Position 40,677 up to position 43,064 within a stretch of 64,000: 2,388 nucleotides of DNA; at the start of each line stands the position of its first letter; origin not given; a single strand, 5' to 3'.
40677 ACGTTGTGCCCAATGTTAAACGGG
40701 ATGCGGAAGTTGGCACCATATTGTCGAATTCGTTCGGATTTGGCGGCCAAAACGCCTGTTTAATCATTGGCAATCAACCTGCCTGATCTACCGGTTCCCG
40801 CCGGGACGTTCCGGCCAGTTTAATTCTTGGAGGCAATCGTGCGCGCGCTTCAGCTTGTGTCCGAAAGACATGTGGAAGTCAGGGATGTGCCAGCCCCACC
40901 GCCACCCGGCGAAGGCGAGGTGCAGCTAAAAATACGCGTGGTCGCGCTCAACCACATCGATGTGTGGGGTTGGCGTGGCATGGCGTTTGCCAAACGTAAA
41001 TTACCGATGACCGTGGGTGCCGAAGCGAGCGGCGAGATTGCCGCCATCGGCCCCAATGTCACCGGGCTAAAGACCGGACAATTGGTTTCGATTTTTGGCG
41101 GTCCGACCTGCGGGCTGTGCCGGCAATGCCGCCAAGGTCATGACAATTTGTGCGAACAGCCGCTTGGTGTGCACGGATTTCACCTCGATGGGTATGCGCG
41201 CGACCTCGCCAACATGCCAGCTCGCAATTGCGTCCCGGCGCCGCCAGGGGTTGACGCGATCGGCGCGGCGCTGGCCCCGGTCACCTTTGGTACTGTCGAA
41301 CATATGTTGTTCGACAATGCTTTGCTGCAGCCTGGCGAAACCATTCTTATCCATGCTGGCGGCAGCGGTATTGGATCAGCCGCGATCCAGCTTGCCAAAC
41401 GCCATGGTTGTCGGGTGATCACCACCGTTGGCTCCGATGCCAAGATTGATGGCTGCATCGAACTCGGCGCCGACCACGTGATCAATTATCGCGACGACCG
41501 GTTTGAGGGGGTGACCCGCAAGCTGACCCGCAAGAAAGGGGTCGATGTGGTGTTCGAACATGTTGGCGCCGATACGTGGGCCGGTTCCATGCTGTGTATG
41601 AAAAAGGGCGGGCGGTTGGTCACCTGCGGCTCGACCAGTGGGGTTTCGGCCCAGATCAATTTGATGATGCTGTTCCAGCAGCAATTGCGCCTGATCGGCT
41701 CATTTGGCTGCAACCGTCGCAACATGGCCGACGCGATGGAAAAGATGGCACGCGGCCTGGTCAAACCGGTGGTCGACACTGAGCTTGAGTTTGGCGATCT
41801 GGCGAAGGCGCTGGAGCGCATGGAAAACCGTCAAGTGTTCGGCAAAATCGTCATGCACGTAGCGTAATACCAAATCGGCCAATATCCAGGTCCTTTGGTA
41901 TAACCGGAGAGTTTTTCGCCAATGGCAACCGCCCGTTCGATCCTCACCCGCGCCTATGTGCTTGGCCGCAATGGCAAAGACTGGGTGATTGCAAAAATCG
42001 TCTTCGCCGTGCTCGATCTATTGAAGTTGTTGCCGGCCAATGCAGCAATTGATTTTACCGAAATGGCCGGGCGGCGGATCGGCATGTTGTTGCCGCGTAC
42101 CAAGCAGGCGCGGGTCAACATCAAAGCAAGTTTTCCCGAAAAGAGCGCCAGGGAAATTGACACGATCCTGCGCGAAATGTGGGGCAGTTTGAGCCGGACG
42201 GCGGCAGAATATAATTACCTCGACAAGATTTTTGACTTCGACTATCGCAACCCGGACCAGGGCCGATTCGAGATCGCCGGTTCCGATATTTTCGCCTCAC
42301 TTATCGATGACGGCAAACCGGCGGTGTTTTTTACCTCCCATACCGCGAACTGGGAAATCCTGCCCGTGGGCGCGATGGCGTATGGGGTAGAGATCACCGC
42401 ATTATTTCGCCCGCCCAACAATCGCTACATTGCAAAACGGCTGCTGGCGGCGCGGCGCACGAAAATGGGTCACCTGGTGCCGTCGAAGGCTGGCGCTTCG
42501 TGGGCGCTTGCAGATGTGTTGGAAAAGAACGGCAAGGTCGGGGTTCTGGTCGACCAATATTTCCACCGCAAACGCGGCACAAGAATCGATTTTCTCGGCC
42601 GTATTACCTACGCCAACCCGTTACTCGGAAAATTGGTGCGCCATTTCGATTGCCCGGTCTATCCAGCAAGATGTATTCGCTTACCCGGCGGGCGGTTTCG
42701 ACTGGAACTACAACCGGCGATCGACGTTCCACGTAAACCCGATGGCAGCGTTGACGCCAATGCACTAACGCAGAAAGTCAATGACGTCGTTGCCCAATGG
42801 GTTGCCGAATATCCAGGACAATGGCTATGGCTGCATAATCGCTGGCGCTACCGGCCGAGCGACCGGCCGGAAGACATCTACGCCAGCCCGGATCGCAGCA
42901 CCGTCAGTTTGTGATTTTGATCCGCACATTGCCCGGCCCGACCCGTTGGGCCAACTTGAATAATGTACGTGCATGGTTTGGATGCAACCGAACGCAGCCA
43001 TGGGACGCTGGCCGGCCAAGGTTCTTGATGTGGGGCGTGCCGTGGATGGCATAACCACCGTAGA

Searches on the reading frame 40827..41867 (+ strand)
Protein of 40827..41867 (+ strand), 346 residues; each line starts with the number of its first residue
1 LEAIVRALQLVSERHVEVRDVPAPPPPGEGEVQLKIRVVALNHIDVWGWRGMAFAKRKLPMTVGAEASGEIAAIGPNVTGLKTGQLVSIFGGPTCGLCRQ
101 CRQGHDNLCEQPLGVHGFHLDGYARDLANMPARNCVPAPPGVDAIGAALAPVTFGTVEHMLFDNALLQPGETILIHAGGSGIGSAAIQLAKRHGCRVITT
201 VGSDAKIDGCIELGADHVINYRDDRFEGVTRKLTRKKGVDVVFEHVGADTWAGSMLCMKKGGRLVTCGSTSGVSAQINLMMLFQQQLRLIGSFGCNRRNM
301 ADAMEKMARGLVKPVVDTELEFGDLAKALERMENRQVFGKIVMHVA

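Call 51: search_protein_families(library=pfam, proteins=[window:40827-41867:+])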
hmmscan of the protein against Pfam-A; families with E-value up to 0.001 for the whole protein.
window:40827-41867:+ (346 aa): 3 families
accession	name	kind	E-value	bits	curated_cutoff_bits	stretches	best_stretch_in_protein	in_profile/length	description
PF00107.32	ADH_zinc_N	-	8.8e-33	113.4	31.8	1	181-308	1-128/129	Zinc-binding dehydrogenase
PF13602.12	ADH_zinc_N_2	-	3e-24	86.9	27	1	213-342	1-133/134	Zinc-binding dehydrogenase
PF08240.17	ADH_N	-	5.7e-23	81.6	23.5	1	28-139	1-103/104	Alcohol dehydrogenase GroES-like domain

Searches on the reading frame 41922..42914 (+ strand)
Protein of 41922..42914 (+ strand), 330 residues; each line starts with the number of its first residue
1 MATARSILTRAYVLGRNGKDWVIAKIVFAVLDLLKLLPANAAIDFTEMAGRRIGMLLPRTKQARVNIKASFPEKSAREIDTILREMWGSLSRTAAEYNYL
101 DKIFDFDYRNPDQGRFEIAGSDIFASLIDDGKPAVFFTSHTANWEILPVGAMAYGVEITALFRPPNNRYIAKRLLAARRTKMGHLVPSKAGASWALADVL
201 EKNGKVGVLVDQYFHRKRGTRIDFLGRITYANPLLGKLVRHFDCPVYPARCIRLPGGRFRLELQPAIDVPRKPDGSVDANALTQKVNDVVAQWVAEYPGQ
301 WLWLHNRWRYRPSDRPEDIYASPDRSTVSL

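Call 51: search_protein_families(library=pfam, proteins=[window:41922-42914:+])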
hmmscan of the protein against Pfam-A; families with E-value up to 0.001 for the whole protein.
window:41922-42914:+ (330 aa): 1 family
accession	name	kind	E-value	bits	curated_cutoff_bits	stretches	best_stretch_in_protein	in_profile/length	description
PF03279.18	Lip_A_acyltrans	-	1.2e-44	153.2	22.3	1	24-309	16-294/295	Bacterial lipid A biosynthesis acyltransferase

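Call 52: find_homologous_proteins(query=window:41922-42914:+, max_evalue=1e-60)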
Query window:41922-42914:+ (330 aa): 2838 proteins with E <= 1e-60 among 6503 candidates; the best 120 are listed.
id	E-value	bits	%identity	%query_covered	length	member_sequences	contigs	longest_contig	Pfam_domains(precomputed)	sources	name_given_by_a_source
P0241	1.1e-222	756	100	100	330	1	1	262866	PF03279.19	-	-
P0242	6.8e-131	455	61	95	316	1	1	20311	PF03279.19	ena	-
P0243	2.8e-130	453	62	94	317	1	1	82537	PF03279.19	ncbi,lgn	-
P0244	4.4e-130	452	68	92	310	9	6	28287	PF03279.19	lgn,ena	-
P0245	2.6e-129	449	66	91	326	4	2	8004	PF03279.19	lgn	-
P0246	1.9e-128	447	64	92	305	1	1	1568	PF03279.19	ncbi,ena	-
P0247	2.4e-128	446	66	89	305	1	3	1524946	PF03279.19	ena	-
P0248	7.1e-128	445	64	92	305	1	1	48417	PF03279.19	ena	-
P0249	1.2e-127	444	66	89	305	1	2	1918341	PF03279.19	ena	-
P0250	1.6e-127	443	62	97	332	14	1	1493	PF03279.19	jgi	jgi:KDO2-lipid IV(A) lauroyltransferase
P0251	2.3e-127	443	63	92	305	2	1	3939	PF03279.19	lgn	-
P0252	3.2e-127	443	63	95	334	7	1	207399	PF03279.19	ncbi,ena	-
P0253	7.8e-127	441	64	92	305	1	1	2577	PF03279.19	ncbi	-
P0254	1.2e-126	441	64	92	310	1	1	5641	PF03279.19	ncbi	-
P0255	1.3e-126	441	65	90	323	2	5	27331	PF03279.19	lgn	-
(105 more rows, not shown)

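Call 53: find_encoding_contigs(protein=P0244, flank=1500, max_places=3)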
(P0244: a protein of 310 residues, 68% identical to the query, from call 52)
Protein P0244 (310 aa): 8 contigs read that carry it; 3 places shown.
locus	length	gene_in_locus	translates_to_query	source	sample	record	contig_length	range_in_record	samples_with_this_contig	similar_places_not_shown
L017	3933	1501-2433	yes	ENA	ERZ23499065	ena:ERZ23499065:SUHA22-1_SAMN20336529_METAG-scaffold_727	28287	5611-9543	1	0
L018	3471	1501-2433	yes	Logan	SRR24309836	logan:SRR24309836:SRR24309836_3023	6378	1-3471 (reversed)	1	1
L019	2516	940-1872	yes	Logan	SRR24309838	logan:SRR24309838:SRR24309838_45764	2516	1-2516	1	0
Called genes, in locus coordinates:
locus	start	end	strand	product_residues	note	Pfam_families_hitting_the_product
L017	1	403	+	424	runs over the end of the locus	PF00109:ketoacyl-synt, PF02801:Ketoacyl-synt_C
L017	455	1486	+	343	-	PF08240:ADH_N, PF00107:ADH_zinc_N, PF13602:ADH_zinc_N_2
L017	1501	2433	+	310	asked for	PF03279:Lip_A_acyltrans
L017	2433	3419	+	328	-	PF08240:ADH_N, PF00107:ADH_zinc_N, PF13602:ADH_zinc_N_2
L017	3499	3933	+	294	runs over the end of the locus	PF00753:Lactamase_B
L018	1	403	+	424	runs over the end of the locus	PF00109:ketoacyl-synt, PF02801:Ketoacyl-synt_C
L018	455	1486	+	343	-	PF08240:ADH_N, PF00107:ADH_zinc_N, PF13602:ADH_zinc_N_2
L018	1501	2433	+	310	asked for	PF03279:Lip_A_acyltrans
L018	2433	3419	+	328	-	PF08240:ADH_N, PF00107:ADH_zinc_N, PF13602:ADH_zinc_N_2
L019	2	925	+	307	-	?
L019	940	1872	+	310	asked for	PF03279:Lip_A_acyltrans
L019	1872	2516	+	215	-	?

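Call 54: find_encoding_contigs(protein=P0247, flank=1500, max_places=2)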
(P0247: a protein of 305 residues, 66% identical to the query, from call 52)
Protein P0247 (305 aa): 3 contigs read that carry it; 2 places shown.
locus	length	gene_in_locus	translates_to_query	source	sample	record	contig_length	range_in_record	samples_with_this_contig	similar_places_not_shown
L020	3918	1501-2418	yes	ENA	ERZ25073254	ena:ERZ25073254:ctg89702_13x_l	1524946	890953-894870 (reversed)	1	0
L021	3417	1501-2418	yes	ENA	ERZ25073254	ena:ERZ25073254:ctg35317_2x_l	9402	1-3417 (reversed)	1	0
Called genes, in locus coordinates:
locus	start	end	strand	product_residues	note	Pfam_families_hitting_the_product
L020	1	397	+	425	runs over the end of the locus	PF00109:ketoacyl-synt, PF02801:Ketoacyl-synt_C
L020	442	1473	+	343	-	PF08240:ADH_N, PF00107:ADH_zinc_N, PF13602:ADH_zinc_N_2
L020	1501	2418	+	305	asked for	PF03279:Lip_A_acyltrans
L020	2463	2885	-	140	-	PF03734:YkuD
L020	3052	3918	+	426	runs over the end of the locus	PF01546:Peptidase_M20, PF07687:M20_dimer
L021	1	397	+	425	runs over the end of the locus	PF00109:ketoacyl-synt, PF02801:Ketoacyl-synt_C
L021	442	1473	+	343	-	PF08240:ADH_N, PF00107:ADH_zinc_N, PF13602:ADH_zinc_N_2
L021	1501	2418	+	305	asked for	PF03279:Lip_A_acyltrans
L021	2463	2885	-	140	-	PF03734:YkuD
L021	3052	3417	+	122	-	?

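Call 55: find_encoding_contigs(protein=P0243, flank=1500, max_places=2)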
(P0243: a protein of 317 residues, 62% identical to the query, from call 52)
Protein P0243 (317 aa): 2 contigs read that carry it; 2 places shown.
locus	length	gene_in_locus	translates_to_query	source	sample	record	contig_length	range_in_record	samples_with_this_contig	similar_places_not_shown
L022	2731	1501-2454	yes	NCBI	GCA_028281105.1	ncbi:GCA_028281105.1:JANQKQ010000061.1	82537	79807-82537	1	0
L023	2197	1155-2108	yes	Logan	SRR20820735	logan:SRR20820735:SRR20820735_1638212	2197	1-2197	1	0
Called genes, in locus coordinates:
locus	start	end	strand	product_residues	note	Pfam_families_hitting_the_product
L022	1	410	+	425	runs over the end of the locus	PF00109:ketoacyl-synt, PF02801:Ketoacyl-synt_C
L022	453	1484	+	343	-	PF08240:ADH_N, PF00107:ADH_zinc_N, PF13602:ADH_zinc_N_2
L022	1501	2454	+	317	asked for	PF03279:Lip_A_acyltrans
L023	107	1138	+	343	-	PF08240:ADH_N, PF00107:ADH_zinc_N, PF13602:ADH_zinc_N_2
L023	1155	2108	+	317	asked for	PF03279:Lip_A_acyltrans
